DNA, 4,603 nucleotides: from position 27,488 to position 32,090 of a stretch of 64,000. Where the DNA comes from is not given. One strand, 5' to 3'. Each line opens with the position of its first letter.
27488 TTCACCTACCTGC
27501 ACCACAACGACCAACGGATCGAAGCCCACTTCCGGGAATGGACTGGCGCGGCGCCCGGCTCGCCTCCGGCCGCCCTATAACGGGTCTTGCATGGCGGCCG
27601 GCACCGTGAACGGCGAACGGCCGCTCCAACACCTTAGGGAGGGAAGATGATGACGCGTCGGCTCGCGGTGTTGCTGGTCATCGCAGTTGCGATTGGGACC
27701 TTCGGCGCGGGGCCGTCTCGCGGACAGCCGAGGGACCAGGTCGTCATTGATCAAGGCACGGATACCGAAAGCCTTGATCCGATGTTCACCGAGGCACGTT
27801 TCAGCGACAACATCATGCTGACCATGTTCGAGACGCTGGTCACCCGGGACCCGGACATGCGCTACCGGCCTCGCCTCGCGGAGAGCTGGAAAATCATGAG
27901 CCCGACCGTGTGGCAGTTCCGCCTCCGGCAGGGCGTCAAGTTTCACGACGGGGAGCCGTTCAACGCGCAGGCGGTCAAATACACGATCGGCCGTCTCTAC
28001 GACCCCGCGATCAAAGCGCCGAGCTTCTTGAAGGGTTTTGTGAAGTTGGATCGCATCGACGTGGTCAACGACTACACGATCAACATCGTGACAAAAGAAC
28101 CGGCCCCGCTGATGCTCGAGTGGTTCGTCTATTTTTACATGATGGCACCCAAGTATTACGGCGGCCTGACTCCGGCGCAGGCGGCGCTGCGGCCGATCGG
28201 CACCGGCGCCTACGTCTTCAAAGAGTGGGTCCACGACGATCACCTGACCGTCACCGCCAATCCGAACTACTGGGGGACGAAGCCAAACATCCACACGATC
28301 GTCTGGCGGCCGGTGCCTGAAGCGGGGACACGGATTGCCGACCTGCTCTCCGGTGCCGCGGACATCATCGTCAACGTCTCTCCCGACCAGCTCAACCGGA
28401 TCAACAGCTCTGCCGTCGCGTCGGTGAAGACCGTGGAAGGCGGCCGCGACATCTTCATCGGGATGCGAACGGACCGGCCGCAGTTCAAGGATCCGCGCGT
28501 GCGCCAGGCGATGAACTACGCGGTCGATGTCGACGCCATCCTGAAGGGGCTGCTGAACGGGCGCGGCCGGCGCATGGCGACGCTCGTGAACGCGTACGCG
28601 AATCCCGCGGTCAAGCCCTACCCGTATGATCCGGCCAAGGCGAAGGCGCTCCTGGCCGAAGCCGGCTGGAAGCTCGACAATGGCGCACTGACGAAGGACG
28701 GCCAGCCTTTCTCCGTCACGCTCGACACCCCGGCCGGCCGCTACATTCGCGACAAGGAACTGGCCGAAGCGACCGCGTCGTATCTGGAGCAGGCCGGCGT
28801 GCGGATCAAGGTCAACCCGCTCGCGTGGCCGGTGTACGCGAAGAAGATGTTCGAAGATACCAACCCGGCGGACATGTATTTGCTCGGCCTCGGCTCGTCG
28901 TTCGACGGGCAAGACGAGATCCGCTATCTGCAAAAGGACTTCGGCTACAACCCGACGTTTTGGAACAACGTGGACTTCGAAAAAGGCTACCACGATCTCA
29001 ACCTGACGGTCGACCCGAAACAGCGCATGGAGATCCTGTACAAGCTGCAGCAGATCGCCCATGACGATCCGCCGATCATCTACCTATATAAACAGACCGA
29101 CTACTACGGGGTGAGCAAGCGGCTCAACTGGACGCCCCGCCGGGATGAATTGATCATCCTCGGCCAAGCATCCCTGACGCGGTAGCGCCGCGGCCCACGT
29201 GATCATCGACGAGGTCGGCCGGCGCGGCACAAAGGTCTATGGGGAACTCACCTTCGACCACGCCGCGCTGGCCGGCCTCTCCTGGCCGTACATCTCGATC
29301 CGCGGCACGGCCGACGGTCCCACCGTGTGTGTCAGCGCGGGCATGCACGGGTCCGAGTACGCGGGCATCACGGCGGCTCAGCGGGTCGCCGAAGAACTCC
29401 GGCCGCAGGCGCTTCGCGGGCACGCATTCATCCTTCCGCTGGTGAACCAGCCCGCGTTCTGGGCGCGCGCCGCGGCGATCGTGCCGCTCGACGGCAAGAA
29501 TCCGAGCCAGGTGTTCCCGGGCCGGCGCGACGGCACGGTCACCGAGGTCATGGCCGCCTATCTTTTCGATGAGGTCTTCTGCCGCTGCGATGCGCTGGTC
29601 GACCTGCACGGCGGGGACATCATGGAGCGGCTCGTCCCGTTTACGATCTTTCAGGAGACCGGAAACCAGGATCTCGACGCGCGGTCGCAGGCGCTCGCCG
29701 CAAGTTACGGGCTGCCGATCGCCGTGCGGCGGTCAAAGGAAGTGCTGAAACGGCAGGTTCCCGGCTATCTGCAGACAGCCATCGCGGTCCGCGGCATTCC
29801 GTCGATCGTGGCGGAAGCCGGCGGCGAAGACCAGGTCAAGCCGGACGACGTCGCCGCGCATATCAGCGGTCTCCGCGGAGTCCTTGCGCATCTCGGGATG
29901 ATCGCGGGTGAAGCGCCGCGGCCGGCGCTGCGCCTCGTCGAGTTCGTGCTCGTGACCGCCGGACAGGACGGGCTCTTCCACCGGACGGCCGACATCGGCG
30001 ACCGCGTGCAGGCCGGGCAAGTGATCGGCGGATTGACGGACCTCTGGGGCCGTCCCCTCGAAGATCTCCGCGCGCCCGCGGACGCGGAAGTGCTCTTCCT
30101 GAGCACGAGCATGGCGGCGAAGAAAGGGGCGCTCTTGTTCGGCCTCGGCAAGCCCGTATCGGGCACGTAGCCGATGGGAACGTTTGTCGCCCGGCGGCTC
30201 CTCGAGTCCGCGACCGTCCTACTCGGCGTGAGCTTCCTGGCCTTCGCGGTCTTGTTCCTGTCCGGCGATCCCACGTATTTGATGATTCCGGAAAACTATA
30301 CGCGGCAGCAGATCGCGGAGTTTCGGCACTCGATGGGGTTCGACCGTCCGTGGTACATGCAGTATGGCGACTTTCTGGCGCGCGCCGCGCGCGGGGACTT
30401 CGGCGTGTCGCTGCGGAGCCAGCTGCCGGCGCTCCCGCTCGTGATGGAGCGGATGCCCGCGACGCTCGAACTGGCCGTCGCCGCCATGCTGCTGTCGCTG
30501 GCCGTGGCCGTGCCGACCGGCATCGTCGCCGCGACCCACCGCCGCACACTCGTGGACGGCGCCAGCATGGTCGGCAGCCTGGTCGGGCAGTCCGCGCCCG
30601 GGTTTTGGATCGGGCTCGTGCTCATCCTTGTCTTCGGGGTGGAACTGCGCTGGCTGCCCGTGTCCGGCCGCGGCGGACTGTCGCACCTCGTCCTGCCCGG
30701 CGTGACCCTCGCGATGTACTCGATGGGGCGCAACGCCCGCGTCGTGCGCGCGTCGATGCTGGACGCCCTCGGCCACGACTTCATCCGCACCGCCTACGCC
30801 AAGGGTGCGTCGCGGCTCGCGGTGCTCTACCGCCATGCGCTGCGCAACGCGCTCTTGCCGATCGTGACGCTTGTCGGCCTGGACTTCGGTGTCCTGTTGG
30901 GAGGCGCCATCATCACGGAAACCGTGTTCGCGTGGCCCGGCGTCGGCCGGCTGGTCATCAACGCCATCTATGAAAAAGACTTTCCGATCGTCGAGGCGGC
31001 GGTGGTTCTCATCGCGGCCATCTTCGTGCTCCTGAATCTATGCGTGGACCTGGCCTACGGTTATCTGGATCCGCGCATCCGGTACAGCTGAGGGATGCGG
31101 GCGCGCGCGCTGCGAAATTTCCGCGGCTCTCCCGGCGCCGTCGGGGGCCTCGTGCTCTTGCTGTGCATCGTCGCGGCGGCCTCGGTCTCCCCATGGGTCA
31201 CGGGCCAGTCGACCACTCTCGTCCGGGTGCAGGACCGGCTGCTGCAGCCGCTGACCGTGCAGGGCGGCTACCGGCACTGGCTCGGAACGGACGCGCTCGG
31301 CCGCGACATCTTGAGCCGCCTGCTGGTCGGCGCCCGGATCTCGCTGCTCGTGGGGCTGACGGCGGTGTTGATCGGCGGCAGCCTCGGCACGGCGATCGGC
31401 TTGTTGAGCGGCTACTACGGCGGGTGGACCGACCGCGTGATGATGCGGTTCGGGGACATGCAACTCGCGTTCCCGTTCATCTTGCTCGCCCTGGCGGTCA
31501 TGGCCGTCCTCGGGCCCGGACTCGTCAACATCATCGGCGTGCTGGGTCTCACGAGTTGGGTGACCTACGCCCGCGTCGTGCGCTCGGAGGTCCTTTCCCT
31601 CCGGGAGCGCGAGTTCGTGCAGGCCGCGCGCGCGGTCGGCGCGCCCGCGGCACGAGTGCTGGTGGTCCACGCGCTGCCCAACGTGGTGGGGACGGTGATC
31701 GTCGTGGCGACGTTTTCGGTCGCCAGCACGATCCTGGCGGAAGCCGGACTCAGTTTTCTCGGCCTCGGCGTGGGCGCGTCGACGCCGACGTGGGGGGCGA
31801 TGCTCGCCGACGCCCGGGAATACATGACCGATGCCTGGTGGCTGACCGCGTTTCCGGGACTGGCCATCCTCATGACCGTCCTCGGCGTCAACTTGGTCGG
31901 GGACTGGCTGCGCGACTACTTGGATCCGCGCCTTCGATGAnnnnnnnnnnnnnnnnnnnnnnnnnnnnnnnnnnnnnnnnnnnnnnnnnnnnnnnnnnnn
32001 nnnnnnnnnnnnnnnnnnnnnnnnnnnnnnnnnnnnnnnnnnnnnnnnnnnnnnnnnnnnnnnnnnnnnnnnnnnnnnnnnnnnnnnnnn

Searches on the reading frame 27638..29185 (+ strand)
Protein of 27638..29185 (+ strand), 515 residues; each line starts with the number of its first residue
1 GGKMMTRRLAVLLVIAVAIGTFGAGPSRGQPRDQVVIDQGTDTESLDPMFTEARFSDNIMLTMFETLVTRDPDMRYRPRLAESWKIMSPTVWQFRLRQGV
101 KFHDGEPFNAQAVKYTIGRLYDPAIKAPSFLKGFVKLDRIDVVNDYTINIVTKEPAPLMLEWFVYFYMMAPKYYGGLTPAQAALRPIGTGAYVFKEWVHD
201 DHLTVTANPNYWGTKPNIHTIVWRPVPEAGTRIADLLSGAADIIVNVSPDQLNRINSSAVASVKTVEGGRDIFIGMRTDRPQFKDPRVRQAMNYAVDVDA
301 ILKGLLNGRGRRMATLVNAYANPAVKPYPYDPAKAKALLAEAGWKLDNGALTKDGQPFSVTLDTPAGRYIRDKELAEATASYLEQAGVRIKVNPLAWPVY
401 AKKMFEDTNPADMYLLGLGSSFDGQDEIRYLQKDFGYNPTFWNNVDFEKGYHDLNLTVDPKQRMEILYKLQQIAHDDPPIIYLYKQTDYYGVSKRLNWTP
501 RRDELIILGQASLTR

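Call 36: search_protein_families(library=pfam, proteins=[window:27638-29185:+], max_evalue=0.00001)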
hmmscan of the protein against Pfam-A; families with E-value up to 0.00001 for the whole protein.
window:27638-29185:+ (515 aa): 1 family
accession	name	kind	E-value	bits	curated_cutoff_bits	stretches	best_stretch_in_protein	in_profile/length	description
PF00496.27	SBP_bac_5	-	3.3e-85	286.8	32.4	1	76-428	2-356/368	Bacterial extracellular solute-binding proteins, family 5 Middle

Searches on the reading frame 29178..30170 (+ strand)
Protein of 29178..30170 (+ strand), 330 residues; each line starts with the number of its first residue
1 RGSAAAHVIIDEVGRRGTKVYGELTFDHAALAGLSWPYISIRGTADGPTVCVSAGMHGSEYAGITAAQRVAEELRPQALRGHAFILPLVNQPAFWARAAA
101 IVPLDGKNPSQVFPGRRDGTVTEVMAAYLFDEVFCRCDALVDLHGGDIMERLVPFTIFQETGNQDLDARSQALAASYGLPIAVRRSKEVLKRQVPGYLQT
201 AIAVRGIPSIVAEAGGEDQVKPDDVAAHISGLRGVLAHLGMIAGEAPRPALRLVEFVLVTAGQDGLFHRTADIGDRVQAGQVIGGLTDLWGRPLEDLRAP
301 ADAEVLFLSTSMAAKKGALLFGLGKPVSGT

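Call 36: search_protein_families(library=pfam, proteins=[window:29178-30170:+], max_evalue=0.00001)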
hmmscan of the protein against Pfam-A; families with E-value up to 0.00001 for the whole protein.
window:29178-30170:+ (330 aa): 1 family
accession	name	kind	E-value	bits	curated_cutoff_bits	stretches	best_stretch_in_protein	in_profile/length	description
PF24827.1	AstE_AspA_cat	-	4.5e-19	69.2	25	1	46-239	1-192/192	Succinylglutamate desuccinylase/Aspartoacylase catalytic domain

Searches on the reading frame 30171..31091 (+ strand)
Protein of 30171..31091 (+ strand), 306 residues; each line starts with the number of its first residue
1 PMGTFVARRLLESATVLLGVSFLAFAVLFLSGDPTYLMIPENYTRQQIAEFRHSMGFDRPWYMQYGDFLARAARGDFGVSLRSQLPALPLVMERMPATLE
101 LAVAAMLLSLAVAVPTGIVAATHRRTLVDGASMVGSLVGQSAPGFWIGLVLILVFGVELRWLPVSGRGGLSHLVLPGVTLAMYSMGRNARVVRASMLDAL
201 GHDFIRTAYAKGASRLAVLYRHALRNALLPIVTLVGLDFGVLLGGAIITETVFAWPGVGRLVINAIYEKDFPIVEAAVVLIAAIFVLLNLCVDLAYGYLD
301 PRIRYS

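Call 37: search_protein_families(library=pfam, proteins=[window:30171-31091:+], max_evalue=0.00001)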
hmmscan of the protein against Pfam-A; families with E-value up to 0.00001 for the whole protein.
window:30171-31091:+ (306 aa): 2 families
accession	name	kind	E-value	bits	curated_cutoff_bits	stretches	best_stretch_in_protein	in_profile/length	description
PF00528.27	BPD_transp_1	-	1.5e-44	152.4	26.4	1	113-304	1-183/184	Binding-protein-dependent transport system inner membrane component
PF19300.4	BPD_transp_1_N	-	7.1e-10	39.5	23.8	1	2-101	1-113/114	Binding-prot-dependent transport system membrane comp, N-term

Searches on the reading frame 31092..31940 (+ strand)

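Call 37: search_protein_families(library=pfam, proteins=[window:31092-31940:+], max_evalue=0.00001)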
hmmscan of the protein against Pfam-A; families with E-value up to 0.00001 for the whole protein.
window:31092-31940:+ (282 aa): 1 family
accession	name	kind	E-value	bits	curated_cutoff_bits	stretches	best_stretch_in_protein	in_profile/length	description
PF00528.27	BPD_transp_1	-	3.8e-30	105.4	26.4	1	99-282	1-183/184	Binding-protein-dependent transport system inner membrane component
